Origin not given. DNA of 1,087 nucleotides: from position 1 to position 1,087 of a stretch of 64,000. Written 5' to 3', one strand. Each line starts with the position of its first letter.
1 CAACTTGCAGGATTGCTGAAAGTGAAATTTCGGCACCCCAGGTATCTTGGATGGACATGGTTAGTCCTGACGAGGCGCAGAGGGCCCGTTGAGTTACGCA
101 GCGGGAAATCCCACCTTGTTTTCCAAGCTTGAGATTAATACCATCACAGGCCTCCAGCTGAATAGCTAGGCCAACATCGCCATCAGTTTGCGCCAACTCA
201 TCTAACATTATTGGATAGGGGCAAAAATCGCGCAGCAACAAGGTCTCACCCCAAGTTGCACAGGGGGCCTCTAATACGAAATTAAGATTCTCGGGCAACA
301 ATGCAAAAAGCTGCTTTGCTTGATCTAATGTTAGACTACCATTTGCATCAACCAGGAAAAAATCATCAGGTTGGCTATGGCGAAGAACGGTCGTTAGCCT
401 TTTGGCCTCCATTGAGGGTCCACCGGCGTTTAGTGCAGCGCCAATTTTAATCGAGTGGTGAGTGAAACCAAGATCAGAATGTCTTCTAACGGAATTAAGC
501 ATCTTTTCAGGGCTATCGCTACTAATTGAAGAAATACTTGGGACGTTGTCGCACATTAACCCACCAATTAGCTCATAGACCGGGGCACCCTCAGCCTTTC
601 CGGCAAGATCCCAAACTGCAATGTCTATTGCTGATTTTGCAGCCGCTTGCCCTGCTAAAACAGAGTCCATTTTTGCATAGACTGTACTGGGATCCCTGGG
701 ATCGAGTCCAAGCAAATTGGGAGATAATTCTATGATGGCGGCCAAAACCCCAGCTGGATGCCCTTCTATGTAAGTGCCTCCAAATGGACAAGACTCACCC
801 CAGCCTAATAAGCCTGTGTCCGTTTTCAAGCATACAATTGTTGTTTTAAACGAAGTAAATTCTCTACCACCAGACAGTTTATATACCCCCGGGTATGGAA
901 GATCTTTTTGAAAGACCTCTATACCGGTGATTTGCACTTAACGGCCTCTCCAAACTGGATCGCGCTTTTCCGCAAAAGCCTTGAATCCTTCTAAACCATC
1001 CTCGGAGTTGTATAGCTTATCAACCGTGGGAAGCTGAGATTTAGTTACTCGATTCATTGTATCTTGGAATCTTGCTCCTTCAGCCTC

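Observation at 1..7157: Unconventional gamma-butyrobetaine/carnitine-type betaine catabolic operon using a reversible ADP-forming acyl-CoA synthetase and an MR/MLE enolase-superfamily enzyme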

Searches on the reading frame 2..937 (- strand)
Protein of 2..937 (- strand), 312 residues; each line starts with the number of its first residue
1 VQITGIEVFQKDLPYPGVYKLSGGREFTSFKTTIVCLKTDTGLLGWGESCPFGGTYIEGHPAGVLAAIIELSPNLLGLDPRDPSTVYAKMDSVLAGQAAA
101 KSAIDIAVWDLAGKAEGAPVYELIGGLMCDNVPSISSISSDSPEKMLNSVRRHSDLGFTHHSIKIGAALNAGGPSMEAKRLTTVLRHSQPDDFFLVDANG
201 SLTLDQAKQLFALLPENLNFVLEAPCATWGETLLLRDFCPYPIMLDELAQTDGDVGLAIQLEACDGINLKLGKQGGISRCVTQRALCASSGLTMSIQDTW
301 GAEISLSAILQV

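Call 8: search_protein_families(library=pfam, proteins=[window:2-937:-])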
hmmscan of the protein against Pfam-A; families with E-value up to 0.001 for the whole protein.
window:2-937:- (312 aa): 2 families
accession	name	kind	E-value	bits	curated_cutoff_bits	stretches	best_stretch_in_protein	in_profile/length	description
PF13378.12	MR_MLE_C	-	4.6e-20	72.7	29.4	1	147-312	3-167/219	Enolase C-terminal domain-like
PF02746.21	MR_MLE_N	-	2.3e-16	60.5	22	1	33-125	29-117/117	Mandelate racemase / muconate lactonizing enzyme, N-terminal domain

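Call 9: search_protein_families(library=ncbifam, proteins=[window:2-937:-], max_evalue=0.00001)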
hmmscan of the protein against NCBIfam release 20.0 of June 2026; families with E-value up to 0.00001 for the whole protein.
window:2-937:- (312 aa): 15 families
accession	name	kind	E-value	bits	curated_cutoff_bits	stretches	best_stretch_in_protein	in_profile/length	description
NF043002.1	HProlDhtase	equivalog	7.9e-68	229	500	1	1-309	1-304/366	cis-3-hydroxy-L-proline dehydratase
NF041118.1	A_G_epim_Thtga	equivalog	4.2e-22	78.7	500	1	1-296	1-289/341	L-Ala-D/L-Glu epimerase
TIGR02534.1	mucon_cyclo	subfamily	1.1e-21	77.4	334.95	1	28-293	25-291/368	muconate/chloromuconate family cycloisomerase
NF010624.0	PRK14017.1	equivalog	6.8e-21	74.8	311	1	33-312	16-299/382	galactonate dehydratase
NF042940.1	racemase_DgcA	equivalog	3e-20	72.7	400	1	8-296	3-268/323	N-acetyl-D-Glu racemase DgcA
TIGR01928.1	menC_lowGC_arch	equivalog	2.6e-17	62.8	200.65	1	31-296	22-280/325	o-succinylbenzoate synthase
NF011708.0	PRK15129.1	equivalog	9.9e-15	54.4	343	1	32-292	28-269/321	L-Ala-D/L-Glu epimerase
NF043051.1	ManoateDhtManD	equivalog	2.8e-11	42.9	550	1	72-163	52-148/403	D-mannonate dehydratase ManD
NF047820.1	TalGalacDh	equivalog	4.1e-11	42.4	500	1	28-295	34-302/371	L-talarate/galactarate dehydratase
NF011654.0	PRK15072.1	subfamily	1.3e-10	40.7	430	1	97-164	82-149/404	D-galactonate dehydratase family protein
NF040790.2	glucon_galact_dh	equivalog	2.2e-10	39.9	750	1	33-134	26-127/390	bifunctional D-gluconate/D-galactonate dehydratase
NF002782.0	PRK02901.1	equivalog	1.2e-09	37.7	288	1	162-282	105-227/328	o-succinylbenzoate synthase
NF040866.1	AraD_Arch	equivalog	4.4e-09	35.8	650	1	34-291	36-295/372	arabinonate dehydratase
TIGR01927.1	menC_gam_Gplu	equivalog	2.7e-07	30.2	130.55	1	31-293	22-259/307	o-succinylbenzoate synthase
NF011968.0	PRK15440.1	equivalog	2.7e-07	29.8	393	1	100-291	125-313/395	L-rhamnonate dehydratase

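Call 12: search_solved_structures(query=window:2-937:-, max_evalue=1e-10, show_alignments=2)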
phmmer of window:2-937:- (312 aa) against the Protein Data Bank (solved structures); distinct sequences matched with E-value up to 1e-10: 54.
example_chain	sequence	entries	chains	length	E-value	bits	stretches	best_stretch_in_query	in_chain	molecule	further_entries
2pce_A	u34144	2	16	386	6.8e-97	327.7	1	2-311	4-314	putative mandelate racemase/muconate lactonizing enzyme | Mandelate racemase/muconate lactonizing enzyme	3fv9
2ps2_A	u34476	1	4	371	7e-85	288.2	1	2-310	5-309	Putative mandelate racemase/muconate lactonizing enzyme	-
4mgg_A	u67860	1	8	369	1.7e-57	198.3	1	1-310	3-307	Muconate lactonizing enzyme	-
2qdd_A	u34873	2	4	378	7.6e-47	163.3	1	2-310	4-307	Mandelate racemase/muconate lactonizing enzyme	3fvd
3eez_A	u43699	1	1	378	1.9e-46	162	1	2-305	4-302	putative Mandelate racemase/muconate lactonizing enzyme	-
4e8g_A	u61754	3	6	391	9.9e-46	159.6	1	1-308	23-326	Mandelate racemase/muconate lactonizing enzyme, N-terminal domain protein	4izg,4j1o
2pmq_A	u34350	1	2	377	1.4e-43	152.6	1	2-308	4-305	Mandelate racemase/muconate lactonizing enzyme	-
4h2h_A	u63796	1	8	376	1.4e-43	152.6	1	2-308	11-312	Mandelate racemase/muconate lactonizing enzyme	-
2rdx_A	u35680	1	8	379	3.7e-40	141.3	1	2-309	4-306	Mandelate racemase/muconate lactonizing enzyme, putative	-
3q45_A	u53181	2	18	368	1.1e-25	93.7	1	2-287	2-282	Mandelate racemase/muconate lactonizing enzyme family; possible chloromuconate cycloisomer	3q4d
2p88_A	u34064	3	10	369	1.4e-24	90.2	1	1-293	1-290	Mandelate racemase/muconate lactonizing enzyme family protein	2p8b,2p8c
4m0x_A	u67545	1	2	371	7.7e-23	84.5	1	33-293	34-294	Chloromuconate cycloisomerase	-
2qde_A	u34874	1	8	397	2e-21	79.8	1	2-282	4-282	Mandelate racemase/muconate lactonizing enzyme family protein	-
3jva_A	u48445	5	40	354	1.2e-20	77.2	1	29-295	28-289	Dipeptide Epimerase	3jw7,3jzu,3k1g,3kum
3my9_A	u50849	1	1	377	4.4e-19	72.1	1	24-309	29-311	Muconate cycloisomerase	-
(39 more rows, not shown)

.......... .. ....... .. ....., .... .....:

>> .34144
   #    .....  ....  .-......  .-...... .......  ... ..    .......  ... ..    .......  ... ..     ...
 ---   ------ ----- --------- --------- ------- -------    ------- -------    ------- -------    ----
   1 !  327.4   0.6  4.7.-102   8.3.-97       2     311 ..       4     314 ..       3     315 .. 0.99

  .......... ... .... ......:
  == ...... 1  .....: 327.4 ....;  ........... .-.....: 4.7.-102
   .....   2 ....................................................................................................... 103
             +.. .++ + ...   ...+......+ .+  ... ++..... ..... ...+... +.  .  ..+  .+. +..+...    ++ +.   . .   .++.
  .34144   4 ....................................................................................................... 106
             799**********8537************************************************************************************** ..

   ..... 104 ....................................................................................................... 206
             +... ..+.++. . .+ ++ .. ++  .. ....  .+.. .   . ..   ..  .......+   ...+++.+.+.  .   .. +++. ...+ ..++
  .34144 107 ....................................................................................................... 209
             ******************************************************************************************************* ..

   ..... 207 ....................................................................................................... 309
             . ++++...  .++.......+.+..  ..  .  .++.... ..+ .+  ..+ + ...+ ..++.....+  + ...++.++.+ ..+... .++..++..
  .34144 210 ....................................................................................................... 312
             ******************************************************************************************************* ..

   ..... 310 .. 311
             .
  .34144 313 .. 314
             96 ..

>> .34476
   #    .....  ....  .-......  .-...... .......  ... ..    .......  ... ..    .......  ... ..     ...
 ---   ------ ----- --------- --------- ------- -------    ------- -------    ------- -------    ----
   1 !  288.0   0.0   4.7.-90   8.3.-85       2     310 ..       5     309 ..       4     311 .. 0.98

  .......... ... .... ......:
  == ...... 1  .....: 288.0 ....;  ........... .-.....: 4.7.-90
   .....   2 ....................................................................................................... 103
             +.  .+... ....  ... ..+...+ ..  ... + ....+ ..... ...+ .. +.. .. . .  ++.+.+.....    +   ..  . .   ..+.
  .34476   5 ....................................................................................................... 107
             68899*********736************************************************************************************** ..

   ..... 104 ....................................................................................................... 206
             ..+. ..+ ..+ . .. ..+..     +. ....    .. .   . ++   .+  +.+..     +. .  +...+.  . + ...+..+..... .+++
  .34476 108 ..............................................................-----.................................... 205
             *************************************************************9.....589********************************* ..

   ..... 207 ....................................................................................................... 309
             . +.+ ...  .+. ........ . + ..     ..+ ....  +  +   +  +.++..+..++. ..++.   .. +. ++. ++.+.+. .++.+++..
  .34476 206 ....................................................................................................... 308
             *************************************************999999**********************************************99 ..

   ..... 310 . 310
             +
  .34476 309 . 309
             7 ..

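Call 21: find_homologous_proteins(query=window:2-937:-, max_evalue=1e-20)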
Query window:2-937:- (312 aa): 1325 proteins with E <= 1e-20 among 7995 candidates; the best 120 are listed.
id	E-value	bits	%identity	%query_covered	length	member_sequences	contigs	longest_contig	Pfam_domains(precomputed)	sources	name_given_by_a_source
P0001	4.8e-205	698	99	100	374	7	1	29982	PF13378.13,PF02746.22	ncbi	-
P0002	1.6e-125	437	63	100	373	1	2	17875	PF13378.13,PF02746.22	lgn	-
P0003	3.1e-120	419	60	100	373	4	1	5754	PF13378.13,PF02746.22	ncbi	-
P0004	1.8e-116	407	60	99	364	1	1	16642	PF13378.13,PF02746.22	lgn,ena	-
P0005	7.0e-112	392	58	99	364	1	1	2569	PF13378.13,PF02746.22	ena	-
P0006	1.9e-100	354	54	100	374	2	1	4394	PF13378.13,PF02746.22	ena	-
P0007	2.2e-98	347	52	100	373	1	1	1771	PF13378.13,PF02746.22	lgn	-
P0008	2.0e-97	344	50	100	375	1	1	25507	PF13378.13,PF02746.22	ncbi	ncbi:MAG: mandelate racemase/muconate lactonizing enzyme family protein [Candidatus Puniceispirillal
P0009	2.3e-97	344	53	100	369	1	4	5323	PF13378.13,PF02746.22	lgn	-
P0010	5.0e-97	343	52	100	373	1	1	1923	PF13378.13,PF02746.22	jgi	-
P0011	7.5e-97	342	51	100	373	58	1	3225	PF13378.13,PF02746.22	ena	-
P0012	1.0e-96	342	52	100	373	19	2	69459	PF13378.13,PF02746.22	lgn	-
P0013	2.6e-96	341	53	100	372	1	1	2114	PF13378.13,PF02746.22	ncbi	-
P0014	4.4e-96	340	52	100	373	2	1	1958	PF13378.13,PF02746.22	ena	-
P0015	7.0e-96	339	51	100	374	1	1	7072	PF13378.13,PF02746.22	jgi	jgi:L-alanine-DL-glutamate epimerase-like enolase superfamily enzyme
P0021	1.8e-95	338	51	100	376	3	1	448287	PF13378.13,PF02746.22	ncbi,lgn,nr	ncbi:MAG: mandelate racemase [Rhodobacteraceae bacterium]|nr:mandelate racemase [Paracoccaceae bacte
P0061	4.0e-93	330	51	100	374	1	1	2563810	PF13378.13,PF02746.22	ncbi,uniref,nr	ncbi:mandelate racemase/muconate lactonizing enzyme family protein [Zobellella maritima]|uniref:mand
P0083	1.4e-92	328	50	100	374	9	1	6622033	PF13378.13,PF02746.22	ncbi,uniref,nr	ncbi:mandelate racemase/muconate lactonizing enzyme family protein [Rhodococcus sp. WAY2]|uniref:man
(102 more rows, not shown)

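Call 22: find_encoding_contigs(protein=P0001, flank=10000, max_places=4)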
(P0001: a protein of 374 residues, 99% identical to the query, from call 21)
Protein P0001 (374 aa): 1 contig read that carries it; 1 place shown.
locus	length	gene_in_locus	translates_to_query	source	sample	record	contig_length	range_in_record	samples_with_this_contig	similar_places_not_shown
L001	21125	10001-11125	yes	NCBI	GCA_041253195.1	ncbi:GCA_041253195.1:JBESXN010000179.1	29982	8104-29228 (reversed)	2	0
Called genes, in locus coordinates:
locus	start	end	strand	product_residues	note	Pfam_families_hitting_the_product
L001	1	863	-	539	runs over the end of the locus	?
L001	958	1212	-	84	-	PF00312:Ribosomal_S15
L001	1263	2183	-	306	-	PF01509:TruB_N, PF16198:TruB_C_2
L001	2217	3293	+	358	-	PF01494:FAD_binding_3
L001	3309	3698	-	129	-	PF02033:RBFA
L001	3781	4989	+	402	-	PF07690:MFS_1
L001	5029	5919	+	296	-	PF05853:BKACE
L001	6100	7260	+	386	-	PF02771:Acyl-CoA_dh_N, PF02770:Acyl-CoA_dh_M, PF00441:Acyl-CoA_dh_1, PF08028:Acyl-CoA_dh_2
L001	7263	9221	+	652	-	PF13607:Succ_CoA_lig, PF13549:ATP-grasp_5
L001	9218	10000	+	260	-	PF00378:ECH_1, PF16113:ECH_2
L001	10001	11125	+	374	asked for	PF02746:MR_MLE_N, PF13378:MR_MLE_C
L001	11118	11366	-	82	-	PF01329:Pterin_4a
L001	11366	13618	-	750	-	PF00390:malic, PF03949:Malic_M, PF01515:PTA_PTB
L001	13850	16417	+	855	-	PF01624:MutS_I, PF05188:MutS_II, PF05192:MutS_III, PF05190:MutS_IV, PF00488:MutS_V, PF27441:MutS_C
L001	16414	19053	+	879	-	PF08335:GlnD_UR_UTase, PF27444:GlnD_3rd, PF01966:HD, PF01842:ACT (faint)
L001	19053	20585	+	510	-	PF03023:MurJ, PF01554:MatE (faint)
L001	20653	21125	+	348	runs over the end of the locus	PF00579:tRNA-synt_1b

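Call 23: find_encoding_contigs(protein=P0002, flank=10000, max_places=3)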
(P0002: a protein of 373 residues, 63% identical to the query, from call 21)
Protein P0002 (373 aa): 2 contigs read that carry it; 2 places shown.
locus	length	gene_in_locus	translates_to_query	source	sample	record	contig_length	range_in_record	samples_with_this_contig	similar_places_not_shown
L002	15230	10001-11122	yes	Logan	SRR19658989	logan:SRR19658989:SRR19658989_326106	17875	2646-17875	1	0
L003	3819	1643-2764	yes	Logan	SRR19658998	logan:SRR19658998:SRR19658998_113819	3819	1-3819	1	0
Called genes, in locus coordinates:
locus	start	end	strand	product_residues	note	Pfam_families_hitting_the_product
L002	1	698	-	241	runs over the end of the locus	PF00215:OMPdecase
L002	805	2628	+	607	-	PF00501:AMP-binding, PF23562:AMP-binding_C_3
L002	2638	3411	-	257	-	PF03976:PPK2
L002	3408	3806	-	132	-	PF02033:RBFA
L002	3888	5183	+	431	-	PF07690:MFS_1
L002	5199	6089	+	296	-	PF05853:BKACE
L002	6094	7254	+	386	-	PF02771:Acyl-CoA_dh_N, PF02770:Acyl-CoA_dh_M, PF00441:Acyl-CoA_dh_1, PF08028:Acyl-CoA_dh_2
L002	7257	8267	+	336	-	PF13380:CoA_binding_2 (faint), PF13607:Succ_CoA_lig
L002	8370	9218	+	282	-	PF13549:ATP-grasp_5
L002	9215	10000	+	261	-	PF00378:ECH_1, PF16113:ECH_2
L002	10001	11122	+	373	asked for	PF02746:MR_MLE_N, PF13378:MR_MLE_C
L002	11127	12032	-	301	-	PF00135:COesterase, PF12146:Hydrolase_4 (faint), PF00326:Peptidase_S9 (faint), PF20434:BD-FAE (weak), PF02230:Abhydrolase_2, PF07859:Abhydrolase_3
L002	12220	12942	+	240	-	PF03358:FMN_red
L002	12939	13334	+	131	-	-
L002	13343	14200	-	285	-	PF00135:COesterase (faint), PF20434:BD-FAE (weak), PF00326:Peptidase_S9 (faint), PF07859:Abhydrolase_3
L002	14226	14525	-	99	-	PF01329:Pterin_4a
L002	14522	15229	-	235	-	?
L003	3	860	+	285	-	?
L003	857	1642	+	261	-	PF00378:ECH_1, PF16113:ECH_2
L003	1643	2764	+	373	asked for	PF02746:MR_MLE_N, PF13378:MR_MLE_C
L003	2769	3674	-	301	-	PF00135:COesterase, PF00326:Peptidase_S9 (faint), PF20434:BD-FAE (weak), PF02230:Abhydrolase_2, PF07859:Abhydrolase_3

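Call 24: find_encoding_contigs(protein=P0021, flank=10000, max_places=2)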
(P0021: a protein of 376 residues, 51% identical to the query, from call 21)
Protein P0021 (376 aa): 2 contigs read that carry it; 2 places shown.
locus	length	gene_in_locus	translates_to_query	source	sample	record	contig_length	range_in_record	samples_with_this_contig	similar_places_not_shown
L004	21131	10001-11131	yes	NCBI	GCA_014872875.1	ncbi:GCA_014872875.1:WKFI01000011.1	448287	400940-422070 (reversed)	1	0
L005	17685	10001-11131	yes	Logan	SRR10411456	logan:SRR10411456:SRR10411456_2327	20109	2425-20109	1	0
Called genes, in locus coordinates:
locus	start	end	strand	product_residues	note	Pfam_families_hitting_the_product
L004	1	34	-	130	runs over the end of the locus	PF02627:CMD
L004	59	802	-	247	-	PF19798:Sulfotransfer_5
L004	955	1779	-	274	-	PF17645:Amdase (weak)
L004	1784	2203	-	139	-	PF04828:GFA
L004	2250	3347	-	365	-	PF00355:Rieske, PF00848:Ring_hydroxyl_A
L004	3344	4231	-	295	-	PF01418:HTH_6, PF01380:SIS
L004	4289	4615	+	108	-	PF11196:DUF2834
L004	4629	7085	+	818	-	PF01266:DAO, PF13738:Pyr_redox_3 (faint), PF16350:FAO_M, PF01571:GCV_T, PF08669:GCV_T_C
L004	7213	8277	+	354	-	PF08240:ADH_N, PF00107:ADH_zinc_N, PF13602:ADH_zinc_N_2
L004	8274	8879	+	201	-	PF16867:DMSP_lyase, PF07883:Cupin_2 (weak)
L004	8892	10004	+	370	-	PF02746:MR_MLE_N, PF13378:MR_MLE_C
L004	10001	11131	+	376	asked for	PF02746:MR_MLE_N, PF13378:MR_MLE_C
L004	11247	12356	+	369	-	PF02746:MR_MLE_N, PF13378:MR_MLE_C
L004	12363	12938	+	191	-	PF16867:DMSP_lyase, PF07883:Cupin_2 (weak)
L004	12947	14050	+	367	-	PF02746:MR_MLE_N, PF13378:MR_MLE_C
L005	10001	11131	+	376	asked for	PF02746:MR_MLE_N, PF13378:MR_MLE_C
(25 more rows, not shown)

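Call 25: find_encoding_contigs(protein=P0061, flank=10000, max_places=2)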
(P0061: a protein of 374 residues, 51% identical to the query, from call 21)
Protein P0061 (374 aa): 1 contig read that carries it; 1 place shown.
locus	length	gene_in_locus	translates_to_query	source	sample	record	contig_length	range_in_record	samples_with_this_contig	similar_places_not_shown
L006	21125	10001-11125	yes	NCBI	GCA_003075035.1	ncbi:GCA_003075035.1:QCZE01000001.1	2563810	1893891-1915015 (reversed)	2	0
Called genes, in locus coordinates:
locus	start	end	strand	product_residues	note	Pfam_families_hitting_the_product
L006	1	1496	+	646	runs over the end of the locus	PF11982:DUF3483, PF13237:Fer4_10 (weak), PF13183:Fer4_8, PF13187:Fer4_9 (weak), PF13534:Fer4_17 (weak), PF02754:CCG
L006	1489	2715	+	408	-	PF01012:ETF, PF00766:ETF_alpha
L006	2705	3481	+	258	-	PF01012:ETF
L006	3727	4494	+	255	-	PF03807:F420_oxidored, PF14748:P5CR_dimer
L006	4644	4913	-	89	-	-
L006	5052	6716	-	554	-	PF00732:GMC_oxred_N, PF05199:GMC_oxred_C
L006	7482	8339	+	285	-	PF00126:HTH_1, PF03466:LysR_substrate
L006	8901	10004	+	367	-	PF08240:ADH_N, PF00107:ADH_zinc_N, PF13602:ADH_zinc_N_2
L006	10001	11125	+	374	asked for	PF02746:MR_MLE_N, PF13378:MR_MLE_C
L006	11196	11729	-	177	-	PF00440:TetR_N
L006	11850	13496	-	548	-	PF02028:BCCT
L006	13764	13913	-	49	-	-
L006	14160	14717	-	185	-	-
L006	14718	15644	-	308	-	-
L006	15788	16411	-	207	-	-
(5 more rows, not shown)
